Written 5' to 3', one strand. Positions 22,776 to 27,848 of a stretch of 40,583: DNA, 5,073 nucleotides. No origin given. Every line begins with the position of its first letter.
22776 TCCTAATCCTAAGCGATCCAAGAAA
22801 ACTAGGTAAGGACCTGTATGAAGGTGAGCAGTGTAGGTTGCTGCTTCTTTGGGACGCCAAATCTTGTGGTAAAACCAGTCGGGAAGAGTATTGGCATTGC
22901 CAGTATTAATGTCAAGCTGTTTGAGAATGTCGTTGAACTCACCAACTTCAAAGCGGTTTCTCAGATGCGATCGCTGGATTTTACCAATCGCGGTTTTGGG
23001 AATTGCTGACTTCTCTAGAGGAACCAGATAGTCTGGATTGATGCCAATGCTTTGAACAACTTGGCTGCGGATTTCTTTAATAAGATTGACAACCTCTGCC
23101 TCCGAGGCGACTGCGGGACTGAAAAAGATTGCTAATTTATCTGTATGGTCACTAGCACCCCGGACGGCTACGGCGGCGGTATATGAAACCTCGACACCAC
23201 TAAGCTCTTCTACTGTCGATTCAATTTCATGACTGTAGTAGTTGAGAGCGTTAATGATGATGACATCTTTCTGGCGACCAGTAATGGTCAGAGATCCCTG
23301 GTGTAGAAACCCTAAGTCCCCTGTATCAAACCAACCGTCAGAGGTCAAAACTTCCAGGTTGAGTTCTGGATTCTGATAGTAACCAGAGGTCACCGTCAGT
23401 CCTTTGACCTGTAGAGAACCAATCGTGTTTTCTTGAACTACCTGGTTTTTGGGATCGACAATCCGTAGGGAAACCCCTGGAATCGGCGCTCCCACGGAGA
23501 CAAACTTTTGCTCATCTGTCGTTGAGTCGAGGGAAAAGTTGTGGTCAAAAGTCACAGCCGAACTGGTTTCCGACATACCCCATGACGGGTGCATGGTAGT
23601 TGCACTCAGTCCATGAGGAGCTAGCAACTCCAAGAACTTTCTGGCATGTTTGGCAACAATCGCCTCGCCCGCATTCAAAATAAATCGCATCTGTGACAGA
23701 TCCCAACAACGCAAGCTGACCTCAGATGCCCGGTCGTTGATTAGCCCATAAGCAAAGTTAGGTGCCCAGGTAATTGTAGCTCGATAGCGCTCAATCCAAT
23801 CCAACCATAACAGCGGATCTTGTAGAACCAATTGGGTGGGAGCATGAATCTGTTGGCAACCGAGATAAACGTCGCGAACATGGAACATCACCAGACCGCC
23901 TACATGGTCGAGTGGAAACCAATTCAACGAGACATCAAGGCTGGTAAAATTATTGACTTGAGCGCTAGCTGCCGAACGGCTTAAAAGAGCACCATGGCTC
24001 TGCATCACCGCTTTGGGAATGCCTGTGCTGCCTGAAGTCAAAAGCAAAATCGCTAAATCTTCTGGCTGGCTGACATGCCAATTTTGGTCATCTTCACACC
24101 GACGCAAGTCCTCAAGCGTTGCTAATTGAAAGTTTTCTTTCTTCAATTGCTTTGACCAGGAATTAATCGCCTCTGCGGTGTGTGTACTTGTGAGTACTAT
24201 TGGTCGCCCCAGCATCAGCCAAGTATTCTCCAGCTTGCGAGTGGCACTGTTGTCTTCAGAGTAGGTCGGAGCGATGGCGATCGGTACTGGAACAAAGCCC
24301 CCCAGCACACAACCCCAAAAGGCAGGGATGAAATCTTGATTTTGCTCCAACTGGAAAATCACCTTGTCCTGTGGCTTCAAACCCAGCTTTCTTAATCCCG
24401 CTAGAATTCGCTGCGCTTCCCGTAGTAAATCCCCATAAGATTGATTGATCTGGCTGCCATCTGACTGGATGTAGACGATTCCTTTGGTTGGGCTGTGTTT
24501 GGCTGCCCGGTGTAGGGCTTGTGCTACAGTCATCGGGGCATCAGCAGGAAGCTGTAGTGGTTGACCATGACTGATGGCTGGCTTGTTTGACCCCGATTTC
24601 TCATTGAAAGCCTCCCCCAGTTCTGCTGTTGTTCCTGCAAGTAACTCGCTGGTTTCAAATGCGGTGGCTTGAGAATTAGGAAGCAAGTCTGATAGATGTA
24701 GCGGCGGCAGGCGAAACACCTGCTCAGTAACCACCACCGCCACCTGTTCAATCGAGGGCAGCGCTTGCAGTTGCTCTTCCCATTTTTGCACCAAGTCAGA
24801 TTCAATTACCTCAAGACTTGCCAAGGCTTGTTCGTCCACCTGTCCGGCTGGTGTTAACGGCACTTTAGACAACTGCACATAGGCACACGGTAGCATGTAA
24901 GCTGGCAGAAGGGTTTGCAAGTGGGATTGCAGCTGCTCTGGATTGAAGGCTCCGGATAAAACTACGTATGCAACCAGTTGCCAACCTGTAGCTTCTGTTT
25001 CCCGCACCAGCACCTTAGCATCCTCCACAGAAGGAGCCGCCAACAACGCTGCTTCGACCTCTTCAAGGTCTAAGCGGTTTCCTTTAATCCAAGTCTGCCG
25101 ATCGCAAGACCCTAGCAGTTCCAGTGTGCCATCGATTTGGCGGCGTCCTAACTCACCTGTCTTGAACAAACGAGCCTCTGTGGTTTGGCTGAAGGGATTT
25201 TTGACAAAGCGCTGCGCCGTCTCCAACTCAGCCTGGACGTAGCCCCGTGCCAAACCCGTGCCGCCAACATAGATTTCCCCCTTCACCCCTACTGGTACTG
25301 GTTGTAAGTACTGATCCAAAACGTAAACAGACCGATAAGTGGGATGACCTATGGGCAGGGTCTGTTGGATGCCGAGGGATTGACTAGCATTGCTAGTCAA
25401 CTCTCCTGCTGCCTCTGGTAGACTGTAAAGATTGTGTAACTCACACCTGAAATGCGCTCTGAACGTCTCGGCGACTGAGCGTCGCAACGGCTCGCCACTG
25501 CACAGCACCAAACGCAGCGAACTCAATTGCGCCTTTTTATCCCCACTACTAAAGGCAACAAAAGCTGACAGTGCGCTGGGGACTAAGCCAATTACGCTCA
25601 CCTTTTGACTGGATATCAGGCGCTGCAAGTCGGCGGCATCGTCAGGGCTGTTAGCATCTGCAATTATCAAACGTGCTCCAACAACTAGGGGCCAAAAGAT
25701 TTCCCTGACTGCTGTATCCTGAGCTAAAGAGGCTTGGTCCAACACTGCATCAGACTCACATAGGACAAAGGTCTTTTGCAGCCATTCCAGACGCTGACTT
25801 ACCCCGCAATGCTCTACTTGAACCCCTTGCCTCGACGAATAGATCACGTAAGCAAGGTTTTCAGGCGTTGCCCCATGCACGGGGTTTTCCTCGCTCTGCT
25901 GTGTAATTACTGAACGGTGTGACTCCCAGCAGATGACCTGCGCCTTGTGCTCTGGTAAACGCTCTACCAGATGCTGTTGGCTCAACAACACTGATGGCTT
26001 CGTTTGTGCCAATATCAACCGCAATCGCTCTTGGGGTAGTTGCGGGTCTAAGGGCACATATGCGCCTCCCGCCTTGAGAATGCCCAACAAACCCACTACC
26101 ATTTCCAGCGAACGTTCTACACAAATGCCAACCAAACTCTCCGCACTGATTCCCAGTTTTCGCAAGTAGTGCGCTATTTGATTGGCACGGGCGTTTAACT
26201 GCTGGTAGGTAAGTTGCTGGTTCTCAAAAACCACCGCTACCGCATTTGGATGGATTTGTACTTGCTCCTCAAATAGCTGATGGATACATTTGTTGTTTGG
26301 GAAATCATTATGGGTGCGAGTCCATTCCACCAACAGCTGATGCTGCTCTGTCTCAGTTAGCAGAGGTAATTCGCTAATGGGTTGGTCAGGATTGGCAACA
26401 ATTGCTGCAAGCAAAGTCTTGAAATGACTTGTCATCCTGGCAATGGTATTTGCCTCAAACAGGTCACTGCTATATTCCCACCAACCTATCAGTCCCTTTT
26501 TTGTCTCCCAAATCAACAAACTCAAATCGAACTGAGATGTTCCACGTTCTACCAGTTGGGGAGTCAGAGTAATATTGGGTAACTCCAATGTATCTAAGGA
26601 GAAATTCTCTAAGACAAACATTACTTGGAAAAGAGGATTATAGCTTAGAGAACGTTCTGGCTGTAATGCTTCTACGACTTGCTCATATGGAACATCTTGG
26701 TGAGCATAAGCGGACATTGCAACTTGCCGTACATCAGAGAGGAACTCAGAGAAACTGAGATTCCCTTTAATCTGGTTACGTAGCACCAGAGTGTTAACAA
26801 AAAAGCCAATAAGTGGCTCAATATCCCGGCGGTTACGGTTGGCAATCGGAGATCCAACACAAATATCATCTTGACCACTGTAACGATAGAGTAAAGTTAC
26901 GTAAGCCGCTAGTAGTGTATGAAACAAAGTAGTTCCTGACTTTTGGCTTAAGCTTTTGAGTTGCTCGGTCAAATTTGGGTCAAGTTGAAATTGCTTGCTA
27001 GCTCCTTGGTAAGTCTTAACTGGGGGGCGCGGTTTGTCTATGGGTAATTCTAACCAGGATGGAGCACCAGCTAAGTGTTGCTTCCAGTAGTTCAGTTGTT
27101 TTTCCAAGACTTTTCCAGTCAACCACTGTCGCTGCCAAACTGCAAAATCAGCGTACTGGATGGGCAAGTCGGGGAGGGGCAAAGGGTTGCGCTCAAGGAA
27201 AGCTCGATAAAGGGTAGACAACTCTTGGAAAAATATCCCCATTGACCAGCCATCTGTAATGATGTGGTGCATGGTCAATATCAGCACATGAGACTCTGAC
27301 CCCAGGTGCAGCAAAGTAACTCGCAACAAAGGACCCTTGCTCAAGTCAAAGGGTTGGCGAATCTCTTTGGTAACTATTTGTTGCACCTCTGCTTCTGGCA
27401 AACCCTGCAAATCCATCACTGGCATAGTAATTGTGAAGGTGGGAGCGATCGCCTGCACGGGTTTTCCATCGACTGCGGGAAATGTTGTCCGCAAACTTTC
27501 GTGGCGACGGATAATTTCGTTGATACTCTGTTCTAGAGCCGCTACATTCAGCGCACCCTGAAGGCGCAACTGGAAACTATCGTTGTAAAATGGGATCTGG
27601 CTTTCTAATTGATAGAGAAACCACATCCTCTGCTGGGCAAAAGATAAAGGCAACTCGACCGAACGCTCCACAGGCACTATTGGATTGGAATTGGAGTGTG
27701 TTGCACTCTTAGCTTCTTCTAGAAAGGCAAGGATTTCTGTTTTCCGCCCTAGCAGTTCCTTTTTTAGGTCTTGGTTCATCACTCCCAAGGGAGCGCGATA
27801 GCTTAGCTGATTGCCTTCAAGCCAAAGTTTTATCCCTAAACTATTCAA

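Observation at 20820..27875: NRPS module in which a dead canonical A domain is retained in front of a FAAL-like ligase and a PKS-type KR (C-A*-AL-KR-T)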

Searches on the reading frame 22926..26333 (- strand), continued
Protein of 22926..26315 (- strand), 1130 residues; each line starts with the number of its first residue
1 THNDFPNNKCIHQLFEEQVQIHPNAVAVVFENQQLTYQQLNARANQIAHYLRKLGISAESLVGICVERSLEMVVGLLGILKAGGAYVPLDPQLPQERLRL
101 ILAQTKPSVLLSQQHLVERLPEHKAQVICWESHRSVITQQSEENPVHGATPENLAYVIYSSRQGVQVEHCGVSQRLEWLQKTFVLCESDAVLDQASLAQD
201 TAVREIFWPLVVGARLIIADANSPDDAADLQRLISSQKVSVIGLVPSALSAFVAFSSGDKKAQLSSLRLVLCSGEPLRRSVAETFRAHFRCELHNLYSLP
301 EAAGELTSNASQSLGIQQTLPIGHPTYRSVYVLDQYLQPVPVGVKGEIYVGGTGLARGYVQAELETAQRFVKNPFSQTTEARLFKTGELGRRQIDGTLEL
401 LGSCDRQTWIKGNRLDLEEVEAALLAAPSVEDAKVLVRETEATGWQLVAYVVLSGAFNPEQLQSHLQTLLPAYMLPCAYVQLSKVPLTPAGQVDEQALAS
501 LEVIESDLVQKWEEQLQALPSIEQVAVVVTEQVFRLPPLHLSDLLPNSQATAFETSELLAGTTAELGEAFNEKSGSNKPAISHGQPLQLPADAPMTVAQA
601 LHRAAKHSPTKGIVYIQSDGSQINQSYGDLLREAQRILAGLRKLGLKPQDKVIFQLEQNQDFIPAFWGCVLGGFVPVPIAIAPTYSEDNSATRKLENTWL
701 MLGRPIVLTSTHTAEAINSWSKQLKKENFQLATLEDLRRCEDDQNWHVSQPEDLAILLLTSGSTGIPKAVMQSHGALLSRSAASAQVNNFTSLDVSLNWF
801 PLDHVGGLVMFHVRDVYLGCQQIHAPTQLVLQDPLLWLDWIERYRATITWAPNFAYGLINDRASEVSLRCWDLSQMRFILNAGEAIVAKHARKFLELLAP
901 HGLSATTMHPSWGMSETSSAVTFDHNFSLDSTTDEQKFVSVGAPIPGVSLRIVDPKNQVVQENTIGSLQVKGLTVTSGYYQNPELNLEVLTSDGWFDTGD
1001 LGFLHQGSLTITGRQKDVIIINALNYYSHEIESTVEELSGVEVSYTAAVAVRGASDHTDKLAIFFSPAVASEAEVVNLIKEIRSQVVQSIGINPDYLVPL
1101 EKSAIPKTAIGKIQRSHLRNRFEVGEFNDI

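Call 85: search_protein_families(library=pfam, proteins=[L001:7885-9984:+], max_evalue=0.00001)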
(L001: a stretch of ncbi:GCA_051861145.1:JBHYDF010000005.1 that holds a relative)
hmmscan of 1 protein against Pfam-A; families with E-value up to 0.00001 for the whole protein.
L001:7885-9984:+ (699 aa): 3 families
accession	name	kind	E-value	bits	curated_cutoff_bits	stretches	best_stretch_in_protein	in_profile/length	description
PF00668.25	Condensation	-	9.1e-121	404.2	30.6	1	214-660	3-456/456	Condensation domain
PF00550.31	PP-binding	-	1.7e-16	60.6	20.8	1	130-192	3-67/67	Phosphopantetheine attachment site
PF13193.12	AMP-binding_C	-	7.1e-15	56.1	24.5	1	24-99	1-76/76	AMP-binding enzyme C-terminal domain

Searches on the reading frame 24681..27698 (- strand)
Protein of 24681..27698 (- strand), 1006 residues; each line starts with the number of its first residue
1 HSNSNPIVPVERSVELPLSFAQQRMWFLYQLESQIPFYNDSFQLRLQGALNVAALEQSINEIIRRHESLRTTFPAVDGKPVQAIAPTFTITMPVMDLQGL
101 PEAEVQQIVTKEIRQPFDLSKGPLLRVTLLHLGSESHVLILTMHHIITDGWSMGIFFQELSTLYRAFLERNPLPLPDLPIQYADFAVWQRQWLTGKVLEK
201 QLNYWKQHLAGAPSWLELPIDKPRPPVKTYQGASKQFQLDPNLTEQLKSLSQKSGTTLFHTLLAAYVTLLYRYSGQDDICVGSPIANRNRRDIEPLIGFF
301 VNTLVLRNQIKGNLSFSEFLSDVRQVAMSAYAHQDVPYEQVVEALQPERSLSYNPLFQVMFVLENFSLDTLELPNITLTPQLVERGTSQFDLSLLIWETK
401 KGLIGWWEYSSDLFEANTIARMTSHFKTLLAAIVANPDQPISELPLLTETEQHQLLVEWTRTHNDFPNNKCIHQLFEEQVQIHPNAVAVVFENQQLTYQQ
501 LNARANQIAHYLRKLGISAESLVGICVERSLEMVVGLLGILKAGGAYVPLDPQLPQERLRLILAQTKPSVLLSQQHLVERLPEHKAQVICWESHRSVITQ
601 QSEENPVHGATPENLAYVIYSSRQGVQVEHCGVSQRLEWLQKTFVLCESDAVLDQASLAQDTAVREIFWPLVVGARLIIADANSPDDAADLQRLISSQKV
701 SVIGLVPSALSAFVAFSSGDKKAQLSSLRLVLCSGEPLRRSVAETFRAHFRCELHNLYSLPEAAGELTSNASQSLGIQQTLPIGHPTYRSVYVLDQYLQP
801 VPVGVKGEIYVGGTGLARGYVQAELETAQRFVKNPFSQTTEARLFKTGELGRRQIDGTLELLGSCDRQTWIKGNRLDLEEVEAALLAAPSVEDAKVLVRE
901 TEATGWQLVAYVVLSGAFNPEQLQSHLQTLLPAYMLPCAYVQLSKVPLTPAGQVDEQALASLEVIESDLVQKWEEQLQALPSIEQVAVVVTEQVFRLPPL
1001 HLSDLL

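Call 81: predict_structure(alignment_id=A1)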
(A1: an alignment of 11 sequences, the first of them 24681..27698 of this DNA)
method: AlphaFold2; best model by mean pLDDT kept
length: 1006 residues; sequences in the alignment: 11
mean_pLDDT: 40.0   pTM: 0.29
mean pLDDT of the five models: 40.0, 39.7, 39.6, 36.8, 36.7
residues with pLDDT >= 90: 0; 70-90: 90; 50-70: 179; < 50: 737
segments of 3 or more residues with pLDDT < 50: 1-38, 71-86, 119-121, 145-152, 176-231, 275-361, 363-391, 449-875, 898-909, 943-945, 947-954, 956-985, 991-1006
pLDDT, mean of each block of 10 residues (from residue 1): 24 26 34 39 66 73 62 35 49 81 70 62 69 77 54 53 60 48 33 32 32 23 25 70 78 57 61 44 27 27 24 33 33 27 24 31 42 27 31 63 71 60 77 72 53 41 28 33 26 29 39 31 22 26 23 30 27 25 25 27 26 22 22 27 27 25 31 24 30 31 26 36 32 37 44 26 22 25 27 28 26 24 28 25 29 31 36 51 67 54 40 56 73 61 47 41 36 39 46 32 32
secondary structure, 60 per line:
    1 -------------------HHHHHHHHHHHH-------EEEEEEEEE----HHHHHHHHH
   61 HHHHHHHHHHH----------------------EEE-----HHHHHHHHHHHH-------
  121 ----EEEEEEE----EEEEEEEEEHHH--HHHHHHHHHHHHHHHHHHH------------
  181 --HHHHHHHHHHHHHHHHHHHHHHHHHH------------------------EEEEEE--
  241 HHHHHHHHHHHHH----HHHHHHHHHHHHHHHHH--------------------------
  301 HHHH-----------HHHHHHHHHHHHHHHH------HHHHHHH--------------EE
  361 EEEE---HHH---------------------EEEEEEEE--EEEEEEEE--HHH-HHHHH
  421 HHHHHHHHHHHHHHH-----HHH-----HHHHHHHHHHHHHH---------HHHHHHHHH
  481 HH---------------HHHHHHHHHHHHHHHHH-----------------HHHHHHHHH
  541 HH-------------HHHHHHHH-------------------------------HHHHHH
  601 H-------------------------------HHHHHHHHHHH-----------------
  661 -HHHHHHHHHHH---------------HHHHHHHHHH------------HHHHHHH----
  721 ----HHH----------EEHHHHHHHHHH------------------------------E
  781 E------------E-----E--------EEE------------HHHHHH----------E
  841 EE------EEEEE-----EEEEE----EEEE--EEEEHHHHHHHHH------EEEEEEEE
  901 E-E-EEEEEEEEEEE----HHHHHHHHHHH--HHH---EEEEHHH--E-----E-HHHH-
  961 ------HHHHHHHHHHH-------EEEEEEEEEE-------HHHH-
elements in order (helices of 4 or more, strands of 3 or more residues): H20-31 E39-47 H52-71 E94-96 H102-113 E125-131 E136-144 H150-168 H183-208 E233-238 H241-253 H258-274 H301-304 H316-331 H338-344 E359-364 E392-399 E402-409 H416-435 H449-462 H472-482 H498-514 H532-542 H556-563 H595-601 H633-643 H662-672 H688-697 H710-716 H740-749 E809-811 H824-829 E840-842 E849-853 E859-863 E868-871 E874-877 H878-886 E893-901 E905-915 H920-930 E939-942 H956-959 H967-977 E985-994 H1002-1005

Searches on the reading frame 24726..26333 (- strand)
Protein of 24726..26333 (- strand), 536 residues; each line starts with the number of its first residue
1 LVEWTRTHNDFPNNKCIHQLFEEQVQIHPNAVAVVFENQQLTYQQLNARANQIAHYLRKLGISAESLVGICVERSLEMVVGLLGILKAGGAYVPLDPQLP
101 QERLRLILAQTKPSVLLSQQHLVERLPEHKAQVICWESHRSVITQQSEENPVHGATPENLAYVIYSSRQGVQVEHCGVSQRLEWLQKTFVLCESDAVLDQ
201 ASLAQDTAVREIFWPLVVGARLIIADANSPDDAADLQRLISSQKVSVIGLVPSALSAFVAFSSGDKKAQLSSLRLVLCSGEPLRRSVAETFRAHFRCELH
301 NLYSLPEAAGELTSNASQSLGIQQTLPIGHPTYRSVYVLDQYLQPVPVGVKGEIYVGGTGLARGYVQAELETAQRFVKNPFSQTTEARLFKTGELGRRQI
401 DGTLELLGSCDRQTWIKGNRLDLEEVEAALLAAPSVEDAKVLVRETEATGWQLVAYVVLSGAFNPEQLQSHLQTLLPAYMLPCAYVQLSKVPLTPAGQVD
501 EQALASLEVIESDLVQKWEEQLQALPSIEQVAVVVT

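Call 16: search_solved_structures(query=window:24726-26333:-, max_evalue=1e-30, show_alignments=2)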
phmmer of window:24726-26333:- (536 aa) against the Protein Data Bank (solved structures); distinct sequences matched with E-value up to 1e-30: 62 (the best 60 are shown).
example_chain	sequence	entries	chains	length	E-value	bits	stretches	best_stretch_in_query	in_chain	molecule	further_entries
6mfy_A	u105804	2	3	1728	6.2e-150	503.8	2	10-505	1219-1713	Linear gramicidin synthase subunit A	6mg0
6mfz_A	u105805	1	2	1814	6.7e-150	503.7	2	10-505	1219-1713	Linear gramicidin synthase subunit A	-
9be3_A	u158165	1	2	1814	6.8e-150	503.7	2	10-505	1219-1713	Linear gramicidin synthase subunit A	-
9be4_A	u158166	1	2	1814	6.8e-150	503.7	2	10-505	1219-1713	Linear gramicidin synthase subunit A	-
9meh_A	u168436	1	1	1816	6.8e-150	503.7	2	10-505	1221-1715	Linear gramicidin synthase subunit A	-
8xjz_C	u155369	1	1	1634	2.9e-116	392.7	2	32-506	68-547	Peptide synthetase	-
6p1j_A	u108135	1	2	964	8e-116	391.3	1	1-504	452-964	Txo2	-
8jbr_A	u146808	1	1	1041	3.4e-106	359.5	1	2-516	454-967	McyA protein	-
8hlk_A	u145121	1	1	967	1.1e-103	351.2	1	1-504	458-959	Microcystin synthetase B (Fragment)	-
4d4g_A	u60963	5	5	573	1.7e-99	337.4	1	15-505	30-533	APNAA1 | APNA A1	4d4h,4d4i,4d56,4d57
6oyf_A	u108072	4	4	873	2.6e-97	330.2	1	1-418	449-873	Txo1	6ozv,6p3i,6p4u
9bfd_A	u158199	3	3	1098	9.3e-89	302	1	11-508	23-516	Tyrocidine synthase 1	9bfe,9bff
9bfd_B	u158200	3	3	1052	9.8e-86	292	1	4-508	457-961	Tyrocidine synthase 2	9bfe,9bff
1amu_A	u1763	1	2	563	3.1e-84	287.1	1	6-505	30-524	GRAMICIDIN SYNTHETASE 1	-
6ea3_B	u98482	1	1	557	1.3e-83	285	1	20-504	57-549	adenylation domain of Fuscachelin synthetase component H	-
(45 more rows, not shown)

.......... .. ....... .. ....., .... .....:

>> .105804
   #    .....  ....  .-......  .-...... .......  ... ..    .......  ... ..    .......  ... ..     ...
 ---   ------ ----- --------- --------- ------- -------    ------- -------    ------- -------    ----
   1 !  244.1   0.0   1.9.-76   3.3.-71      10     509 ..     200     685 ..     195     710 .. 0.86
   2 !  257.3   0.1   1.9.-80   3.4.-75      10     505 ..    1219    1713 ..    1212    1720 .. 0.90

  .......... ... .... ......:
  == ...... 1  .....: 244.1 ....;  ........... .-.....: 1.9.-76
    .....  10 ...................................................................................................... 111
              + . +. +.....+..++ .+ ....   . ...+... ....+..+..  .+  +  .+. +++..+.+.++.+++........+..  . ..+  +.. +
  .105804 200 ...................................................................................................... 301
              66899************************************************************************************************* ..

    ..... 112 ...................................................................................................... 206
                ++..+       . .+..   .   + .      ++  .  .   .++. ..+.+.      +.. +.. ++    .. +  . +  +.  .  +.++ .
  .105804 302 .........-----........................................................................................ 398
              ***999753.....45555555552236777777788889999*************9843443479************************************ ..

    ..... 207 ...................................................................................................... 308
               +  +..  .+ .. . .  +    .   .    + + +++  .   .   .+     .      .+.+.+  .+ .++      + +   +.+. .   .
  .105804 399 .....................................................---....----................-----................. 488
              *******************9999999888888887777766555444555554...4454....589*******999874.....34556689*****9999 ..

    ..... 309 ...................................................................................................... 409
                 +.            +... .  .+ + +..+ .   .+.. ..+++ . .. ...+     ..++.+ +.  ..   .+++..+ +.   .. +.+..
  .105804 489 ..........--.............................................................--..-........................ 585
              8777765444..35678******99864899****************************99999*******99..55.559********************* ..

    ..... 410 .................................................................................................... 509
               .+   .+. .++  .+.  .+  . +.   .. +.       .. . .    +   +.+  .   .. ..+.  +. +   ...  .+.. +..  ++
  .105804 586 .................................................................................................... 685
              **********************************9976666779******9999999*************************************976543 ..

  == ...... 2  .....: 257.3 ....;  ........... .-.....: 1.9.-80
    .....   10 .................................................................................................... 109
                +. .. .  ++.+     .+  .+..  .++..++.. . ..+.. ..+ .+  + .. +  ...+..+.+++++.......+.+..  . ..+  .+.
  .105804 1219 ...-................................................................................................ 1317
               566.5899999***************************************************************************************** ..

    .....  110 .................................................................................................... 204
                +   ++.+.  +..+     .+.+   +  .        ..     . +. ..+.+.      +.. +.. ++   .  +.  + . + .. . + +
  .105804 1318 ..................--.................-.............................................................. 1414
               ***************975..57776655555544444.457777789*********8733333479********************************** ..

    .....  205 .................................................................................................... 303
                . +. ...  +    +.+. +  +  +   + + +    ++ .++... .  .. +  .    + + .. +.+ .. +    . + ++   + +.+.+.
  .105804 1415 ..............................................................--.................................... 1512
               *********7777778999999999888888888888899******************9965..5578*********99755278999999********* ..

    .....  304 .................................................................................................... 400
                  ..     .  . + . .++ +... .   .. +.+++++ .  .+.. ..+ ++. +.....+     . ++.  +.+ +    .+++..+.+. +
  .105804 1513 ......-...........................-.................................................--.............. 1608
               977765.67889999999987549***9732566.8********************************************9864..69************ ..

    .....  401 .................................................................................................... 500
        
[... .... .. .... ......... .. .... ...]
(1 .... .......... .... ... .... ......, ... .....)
